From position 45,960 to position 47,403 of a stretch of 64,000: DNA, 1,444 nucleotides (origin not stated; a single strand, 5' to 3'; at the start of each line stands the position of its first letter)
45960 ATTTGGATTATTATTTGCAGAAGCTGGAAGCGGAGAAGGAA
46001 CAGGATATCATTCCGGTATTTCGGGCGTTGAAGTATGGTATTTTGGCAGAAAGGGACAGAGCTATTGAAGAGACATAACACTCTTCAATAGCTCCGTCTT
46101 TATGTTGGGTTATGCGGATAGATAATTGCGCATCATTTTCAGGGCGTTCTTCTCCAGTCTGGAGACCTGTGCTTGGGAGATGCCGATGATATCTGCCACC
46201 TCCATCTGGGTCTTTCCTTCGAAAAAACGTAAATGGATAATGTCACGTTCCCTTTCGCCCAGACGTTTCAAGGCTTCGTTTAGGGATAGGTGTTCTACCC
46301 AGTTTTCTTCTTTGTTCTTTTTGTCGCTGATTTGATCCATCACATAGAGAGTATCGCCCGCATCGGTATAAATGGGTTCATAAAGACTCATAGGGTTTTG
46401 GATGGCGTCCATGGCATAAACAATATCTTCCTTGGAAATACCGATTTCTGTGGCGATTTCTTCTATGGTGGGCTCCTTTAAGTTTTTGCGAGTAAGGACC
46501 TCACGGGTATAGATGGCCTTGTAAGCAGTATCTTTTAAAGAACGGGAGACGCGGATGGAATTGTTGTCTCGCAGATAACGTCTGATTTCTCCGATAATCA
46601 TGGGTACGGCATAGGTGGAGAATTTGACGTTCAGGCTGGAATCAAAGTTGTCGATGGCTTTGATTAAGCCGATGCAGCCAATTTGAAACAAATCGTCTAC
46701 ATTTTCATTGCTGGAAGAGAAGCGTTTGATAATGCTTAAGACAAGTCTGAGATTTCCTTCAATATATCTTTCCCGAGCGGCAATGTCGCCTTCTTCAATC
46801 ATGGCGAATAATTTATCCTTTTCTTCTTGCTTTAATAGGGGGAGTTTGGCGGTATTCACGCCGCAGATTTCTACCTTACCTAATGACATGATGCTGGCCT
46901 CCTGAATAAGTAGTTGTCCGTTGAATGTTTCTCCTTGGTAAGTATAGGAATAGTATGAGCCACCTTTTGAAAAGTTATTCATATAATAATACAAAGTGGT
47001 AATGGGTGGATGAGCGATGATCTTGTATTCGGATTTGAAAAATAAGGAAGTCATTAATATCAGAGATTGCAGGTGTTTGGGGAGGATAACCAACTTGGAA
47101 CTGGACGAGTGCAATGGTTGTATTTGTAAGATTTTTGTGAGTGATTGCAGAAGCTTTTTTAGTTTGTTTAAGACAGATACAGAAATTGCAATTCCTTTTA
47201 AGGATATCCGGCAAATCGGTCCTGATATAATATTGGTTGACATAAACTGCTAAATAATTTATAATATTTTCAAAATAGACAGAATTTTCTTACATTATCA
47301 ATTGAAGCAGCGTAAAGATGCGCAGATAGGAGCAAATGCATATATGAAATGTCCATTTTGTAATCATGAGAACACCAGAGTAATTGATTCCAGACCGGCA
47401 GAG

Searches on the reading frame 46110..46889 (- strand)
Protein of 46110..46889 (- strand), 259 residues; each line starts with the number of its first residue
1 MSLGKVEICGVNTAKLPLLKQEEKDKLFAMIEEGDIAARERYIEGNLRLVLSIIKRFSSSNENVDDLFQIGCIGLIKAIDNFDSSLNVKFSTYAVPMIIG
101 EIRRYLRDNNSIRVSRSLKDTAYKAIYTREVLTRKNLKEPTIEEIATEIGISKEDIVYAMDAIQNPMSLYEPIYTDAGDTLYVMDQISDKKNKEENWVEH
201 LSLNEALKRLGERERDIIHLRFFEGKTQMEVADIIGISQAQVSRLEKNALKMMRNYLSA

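Call 16: find_encoding_contigs(protein=window:46110-46889:-, flank=10000, max_places=10)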
Protein window:46110-46889:- (259 aa): no gene with exactly this product is on record in the collection.
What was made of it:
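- Tried and rejected: The exact-sequence look-up of SigG found nothing (call 16).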

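Call 119: search_protein_families(library=ncbifam, max_evalue=0.00001, proteins=[window:46110-46889:-])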
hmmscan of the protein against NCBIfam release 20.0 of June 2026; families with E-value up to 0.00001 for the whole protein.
window:46110-46889:- (259 aa): 62 families (the best 25 are shown)
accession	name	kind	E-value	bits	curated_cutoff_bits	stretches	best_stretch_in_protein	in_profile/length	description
NF006071.0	PRK08215.1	equivalog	3.9e-133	442.8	372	1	2-257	2-257/258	RNA polymerase sporulation sigma factor SigG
TIGR02850.1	spore_sigG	equivalog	1.6e-126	421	457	1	5-256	2-253/254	RNA polymerase sporulation sigma factor SigG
NF004052.0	PRK05572.1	subfamily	9.6e-93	310.3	311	1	15-258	10-251/252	SigF/SigG family RNA polymerase sporulation sigma factor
TIGR02885.1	spore_sigF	equivalog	1.8e-92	309.3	321.45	1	28-257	2-231/231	RNA polymerase sporulation sigma factor SigF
TIGR02980.1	SigBFG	subfamily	8.4e-82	274.2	234.35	1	37-257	3-226/227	SigB/SigF/SigG family RNA polymerase sigma factor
TIGR02941.1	Sigma_B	equivalog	6e-44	150.4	315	1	37-255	29-251/255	RNA polymerase sigma factor SigB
NF005514.0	PRK07122.1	subfamily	2.4e-43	148.2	372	1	38-257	41-263/264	RNA polymerase sigma factor SigF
NF005644.0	PRK07408.1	subfamily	1.1e-41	143.2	261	1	27-258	17-254/258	RNA polymerase sigma factor SigF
NF006158.0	PRK08301.1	equivalog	1e-39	136.5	339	2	10-120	32-142/241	RNA polymerase sporulation sigma factor SigE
NF004471.0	PRK05803.1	subfamily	3.1e-39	134.6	252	2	16-120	30-133/235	RNA polymerase sporulation sigma factor SigK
TIGR02937.1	sigma70-ECF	superfamily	3e-38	131.1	42.9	1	38-257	2-165/165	sigma-70 family RNA polymerase sigma factor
TIGR02835.1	spore_sigmaE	equivalog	6.7e-38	130.4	348.6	2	9-122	24-137/234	RNA polymerase sporulation sigma factor SigE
TIGR02846.1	spore_sigmaK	equivalog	1.8e-36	125.8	298.65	2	15-120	27-131/227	RNA polymerase sporulation sigma factor SigK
NF006666.0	PRK09210.1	equivalog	1e-34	120.5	572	1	14-255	109-358/370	RNA polymerase sigma factor RpoD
TIGR02479.1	FliA_WhiG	subfamily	1.5e-34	119.7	189.6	1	58-257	20-223/224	FliA/WhiG family RNA polymerase sigma factor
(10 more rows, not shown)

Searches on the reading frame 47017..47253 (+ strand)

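Call 119: search_protein_families(library=ncbifam, max_evalue=0.00001, proteins=[window:47017-47253:+])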
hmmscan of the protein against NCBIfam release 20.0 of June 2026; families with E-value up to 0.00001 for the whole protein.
window:47017-47253:+ (78 aa): 1 family
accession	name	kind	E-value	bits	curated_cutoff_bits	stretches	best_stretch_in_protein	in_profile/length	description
TIGR02888.1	spore_YlmC_YmxH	subfamily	4.7e-18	65.2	44.2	1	4-76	2-76/76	YlmC/YmxH family sporulation protein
